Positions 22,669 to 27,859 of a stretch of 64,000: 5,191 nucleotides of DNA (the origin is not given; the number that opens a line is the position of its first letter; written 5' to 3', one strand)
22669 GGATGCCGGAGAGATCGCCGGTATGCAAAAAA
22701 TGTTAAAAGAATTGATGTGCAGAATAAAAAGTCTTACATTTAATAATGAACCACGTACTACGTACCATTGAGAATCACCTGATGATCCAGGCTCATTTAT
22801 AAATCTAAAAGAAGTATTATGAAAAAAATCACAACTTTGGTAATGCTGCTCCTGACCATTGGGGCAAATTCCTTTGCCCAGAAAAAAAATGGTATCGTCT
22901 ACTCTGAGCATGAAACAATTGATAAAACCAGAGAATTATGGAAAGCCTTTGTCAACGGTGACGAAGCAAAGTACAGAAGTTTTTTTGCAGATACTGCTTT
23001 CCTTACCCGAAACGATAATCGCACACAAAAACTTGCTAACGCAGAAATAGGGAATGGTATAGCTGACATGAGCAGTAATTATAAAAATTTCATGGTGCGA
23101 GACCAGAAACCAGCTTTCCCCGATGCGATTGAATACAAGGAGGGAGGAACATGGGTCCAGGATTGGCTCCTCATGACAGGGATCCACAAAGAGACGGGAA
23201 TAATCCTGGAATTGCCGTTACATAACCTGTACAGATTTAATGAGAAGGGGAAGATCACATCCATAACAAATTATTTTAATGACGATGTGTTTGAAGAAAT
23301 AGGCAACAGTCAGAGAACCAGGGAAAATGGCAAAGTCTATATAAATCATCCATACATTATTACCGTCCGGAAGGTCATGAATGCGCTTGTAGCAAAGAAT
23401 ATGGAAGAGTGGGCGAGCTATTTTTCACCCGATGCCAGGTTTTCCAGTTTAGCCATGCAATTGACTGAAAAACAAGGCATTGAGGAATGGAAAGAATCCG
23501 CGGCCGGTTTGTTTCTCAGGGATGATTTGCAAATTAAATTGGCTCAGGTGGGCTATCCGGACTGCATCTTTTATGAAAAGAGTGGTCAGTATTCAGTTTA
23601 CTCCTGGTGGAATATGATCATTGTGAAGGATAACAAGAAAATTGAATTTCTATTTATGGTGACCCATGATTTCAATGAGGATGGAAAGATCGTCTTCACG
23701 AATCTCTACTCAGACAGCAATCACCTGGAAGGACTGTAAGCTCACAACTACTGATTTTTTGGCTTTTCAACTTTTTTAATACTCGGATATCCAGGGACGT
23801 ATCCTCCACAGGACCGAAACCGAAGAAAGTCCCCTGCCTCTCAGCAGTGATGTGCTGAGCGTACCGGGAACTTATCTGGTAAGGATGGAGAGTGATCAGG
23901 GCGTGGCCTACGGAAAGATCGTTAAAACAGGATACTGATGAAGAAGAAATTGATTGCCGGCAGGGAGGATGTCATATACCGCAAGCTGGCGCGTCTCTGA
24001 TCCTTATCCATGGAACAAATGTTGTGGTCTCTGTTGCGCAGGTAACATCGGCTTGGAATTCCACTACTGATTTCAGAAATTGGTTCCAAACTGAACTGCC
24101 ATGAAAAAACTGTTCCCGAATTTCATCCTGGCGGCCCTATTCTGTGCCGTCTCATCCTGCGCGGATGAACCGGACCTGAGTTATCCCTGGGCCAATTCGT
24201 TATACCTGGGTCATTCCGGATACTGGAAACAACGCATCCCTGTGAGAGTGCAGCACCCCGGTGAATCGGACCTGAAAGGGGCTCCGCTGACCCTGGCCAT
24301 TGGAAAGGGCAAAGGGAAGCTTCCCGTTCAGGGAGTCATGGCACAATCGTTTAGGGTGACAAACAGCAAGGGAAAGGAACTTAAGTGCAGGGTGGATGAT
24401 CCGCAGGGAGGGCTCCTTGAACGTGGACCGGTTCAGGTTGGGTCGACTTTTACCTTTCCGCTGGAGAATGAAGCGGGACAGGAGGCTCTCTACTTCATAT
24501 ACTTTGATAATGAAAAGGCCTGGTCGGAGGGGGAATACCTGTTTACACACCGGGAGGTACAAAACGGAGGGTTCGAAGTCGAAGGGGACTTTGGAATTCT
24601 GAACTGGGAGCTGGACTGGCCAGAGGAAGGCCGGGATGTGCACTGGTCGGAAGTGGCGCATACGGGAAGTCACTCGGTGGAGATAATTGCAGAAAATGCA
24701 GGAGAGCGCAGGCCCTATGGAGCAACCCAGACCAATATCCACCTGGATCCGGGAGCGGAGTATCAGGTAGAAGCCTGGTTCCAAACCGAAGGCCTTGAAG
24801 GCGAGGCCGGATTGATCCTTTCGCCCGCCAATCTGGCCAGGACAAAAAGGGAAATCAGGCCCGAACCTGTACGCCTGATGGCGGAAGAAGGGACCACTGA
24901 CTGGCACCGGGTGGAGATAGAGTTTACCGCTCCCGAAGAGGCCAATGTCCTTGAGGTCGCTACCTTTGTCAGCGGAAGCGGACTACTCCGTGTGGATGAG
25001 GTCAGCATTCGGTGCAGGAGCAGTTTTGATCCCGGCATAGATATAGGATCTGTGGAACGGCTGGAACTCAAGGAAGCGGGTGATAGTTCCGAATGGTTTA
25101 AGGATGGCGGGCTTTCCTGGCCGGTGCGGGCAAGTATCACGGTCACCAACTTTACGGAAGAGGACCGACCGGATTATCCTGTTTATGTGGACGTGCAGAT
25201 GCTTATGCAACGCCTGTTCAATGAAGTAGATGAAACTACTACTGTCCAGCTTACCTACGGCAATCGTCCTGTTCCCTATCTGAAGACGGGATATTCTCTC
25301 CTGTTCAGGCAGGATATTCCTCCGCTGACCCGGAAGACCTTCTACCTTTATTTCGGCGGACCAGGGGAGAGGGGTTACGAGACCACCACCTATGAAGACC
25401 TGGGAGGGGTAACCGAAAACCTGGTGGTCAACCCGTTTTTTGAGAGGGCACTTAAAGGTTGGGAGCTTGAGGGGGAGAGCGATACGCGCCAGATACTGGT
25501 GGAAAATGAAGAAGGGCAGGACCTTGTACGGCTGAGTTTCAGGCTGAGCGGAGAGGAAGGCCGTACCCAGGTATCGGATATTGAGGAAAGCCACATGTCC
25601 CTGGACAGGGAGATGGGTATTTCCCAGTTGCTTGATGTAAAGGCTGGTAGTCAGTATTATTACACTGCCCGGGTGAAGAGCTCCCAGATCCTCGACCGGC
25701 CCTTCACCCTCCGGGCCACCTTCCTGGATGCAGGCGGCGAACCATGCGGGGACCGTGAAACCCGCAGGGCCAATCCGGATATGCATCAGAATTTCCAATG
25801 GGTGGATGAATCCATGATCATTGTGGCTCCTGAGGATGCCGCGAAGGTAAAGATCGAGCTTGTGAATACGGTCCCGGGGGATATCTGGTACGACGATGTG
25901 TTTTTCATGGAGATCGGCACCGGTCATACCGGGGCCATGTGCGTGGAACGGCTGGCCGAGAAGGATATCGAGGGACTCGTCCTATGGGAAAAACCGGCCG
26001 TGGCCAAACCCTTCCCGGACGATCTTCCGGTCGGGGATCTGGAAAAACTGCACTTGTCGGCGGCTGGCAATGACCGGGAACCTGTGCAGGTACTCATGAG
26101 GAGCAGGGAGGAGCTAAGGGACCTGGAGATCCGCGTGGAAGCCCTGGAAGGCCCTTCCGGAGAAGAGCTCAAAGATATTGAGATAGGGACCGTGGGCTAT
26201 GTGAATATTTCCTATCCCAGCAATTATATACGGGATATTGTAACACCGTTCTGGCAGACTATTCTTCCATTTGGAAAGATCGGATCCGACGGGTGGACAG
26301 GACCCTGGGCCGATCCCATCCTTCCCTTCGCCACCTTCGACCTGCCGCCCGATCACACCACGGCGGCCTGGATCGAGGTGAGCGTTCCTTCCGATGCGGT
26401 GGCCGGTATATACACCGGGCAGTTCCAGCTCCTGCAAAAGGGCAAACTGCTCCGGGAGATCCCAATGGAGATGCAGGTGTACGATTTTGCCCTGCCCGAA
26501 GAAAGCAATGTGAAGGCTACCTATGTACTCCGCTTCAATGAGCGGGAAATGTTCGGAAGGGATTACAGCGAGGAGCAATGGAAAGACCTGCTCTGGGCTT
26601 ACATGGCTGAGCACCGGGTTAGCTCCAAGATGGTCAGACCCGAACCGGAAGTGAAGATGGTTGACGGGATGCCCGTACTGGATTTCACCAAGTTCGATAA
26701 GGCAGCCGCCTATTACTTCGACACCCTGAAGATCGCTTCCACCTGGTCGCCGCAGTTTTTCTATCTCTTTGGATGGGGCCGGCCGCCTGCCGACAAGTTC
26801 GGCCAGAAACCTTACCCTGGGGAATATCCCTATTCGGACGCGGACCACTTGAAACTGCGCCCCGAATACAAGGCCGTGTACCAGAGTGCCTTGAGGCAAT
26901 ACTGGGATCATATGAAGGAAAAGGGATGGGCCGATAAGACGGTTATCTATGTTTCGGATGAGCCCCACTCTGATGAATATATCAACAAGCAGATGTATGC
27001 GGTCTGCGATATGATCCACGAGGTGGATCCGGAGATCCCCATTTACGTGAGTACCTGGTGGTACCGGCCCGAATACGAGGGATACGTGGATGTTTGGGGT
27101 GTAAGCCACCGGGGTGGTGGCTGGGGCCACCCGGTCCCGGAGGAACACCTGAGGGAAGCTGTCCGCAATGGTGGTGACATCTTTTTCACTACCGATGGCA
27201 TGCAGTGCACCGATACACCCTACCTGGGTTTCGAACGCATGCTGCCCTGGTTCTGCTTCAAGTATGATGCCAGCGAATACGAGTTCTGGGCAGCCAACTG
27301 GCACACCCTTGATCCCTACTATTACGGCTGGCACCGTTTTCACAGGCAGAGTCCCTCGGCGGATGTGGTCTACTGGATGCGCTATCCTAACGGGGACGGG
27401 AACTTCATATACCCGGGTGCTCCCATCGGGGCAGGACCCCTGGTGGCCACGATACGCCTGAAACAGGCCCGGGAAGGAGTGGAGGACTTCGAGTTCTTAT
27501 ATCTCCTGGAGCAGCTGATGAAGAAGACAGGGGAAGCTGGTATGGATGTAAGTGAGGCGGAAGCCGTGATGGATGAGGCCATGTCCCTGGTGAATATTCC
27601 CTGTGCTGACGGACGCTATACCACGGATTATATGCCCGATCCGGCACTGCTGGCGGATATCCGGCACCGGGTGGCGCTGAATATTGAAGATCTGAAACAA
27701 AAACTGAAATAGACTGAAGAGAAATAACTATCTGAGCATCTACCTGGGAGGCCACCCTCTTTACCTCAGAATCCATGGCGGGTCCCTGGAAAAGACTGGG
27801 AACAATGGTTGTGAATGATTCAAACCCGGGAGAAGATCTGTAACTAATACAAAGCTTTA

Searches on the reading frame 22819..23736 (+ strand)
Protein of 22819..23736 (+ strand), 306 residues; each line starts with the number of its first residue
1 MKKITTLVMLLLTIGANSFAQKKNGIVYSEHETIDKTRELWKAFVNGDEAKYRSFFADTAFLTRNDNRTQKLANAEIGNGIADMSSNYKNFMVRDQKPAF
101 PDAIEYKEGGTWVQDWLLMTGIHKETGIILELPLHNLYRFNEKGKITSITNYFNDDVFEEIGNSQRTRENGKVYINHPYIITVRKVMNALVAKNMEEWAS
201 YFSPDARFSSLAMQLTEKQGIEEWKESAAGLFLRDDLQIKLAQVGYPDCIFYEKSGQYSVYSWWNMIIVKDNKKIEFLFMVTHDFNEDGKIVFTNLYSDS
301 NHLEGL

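Call 12: search_protein_families(library=pfam, proteins=[window:22819-23736:+], max_evalue=0.001)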
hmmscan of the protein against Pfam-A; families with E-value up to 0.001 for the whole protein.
window:22819-23736:+ (306 aa): 2 families
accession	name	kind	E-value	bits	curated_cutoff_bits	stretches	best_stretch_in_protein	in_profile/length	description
PF12680.13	SnoaL_2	-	9.9e-10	39.4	27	1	183-292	1-100/102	SnoaL-like domain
PF14534.12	DUF4440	-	2.5e-07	31.5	25.2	0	37-95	5-61/107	Domain of unknown function (DUF4440)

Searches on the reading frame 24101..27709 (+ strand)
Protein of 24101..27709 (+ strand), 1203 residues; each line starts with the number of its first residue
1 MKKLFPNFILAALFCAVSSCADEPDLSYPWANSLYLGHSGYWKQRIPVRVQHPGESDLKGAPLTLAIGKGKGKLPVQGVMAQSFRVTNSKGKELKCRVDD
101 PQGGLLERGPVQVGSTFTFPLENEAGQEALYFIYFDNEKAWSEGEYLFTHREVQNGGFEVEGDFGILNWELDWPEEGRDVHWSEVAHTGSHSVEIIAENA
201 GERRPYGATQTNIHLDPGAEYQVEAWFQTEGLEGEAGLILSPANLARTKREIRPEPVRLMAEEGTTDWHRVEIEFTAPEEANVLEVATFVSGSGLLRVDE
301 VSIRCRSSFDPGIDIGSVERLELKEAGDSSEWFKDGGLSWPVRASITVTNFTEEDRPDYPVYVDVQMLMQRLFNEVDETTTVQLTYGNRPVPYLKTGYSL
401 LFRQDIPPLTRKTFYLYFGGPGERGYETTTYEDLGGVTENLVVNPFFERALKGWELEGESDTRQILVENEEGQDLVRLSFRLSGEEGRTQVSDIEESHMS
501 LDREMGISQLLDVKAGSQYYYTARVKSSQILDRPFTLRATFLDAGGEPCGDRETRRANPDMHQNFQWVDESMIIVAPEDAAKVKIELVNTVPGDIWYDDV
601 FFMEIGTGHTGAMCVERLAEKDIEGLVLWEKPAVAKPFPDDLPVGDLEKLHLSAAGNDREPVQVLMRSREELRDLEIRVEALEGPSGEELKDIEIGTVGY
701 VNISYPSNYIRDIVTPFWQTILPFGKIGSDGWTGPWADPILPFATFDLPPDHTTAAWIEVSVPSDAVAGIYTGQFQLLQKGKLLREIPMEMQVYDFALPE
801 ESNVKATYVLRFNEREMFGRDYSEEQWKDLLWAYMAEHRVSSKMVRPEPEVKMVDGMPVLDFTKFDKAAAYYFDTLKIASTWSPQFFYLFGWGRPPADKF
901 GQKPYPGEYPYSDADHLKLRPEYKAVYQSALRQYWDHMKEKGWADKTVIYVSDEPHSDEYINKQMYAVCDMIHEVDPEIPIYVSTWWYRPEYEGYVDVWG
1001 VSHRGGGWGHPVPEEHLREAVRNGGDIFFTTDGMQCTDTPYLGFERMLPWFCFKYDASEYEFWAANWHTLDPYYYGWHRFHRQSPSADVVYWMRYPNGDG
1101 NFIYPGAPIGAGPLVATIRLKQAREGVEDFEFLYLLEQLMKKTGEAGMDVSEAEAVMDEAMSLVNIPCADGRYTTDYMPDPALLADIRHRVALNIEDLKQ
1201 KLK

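Call 45: search_protein_families(library=pfam, proteins=[window:24101-27709:+], max_evalue=0.0001)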
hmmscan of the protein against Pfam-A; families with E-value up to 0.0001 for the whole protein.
window:24101-27709:+ (1203 aa): 2 families
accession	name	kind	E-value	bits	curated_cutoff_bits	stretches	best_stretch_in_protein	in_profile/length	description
PF13320.12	GH123_cat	-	2.4e-15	57.2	23.1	1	852-1136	64-324/324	Glycoside hydrolase 123, catalytic domain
PF22680.2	Glyco_hydro_123_N_2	-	4.6e-08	33.5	27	1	651-777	24-140/142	Glycoside hydrolase 123 N-terminal domain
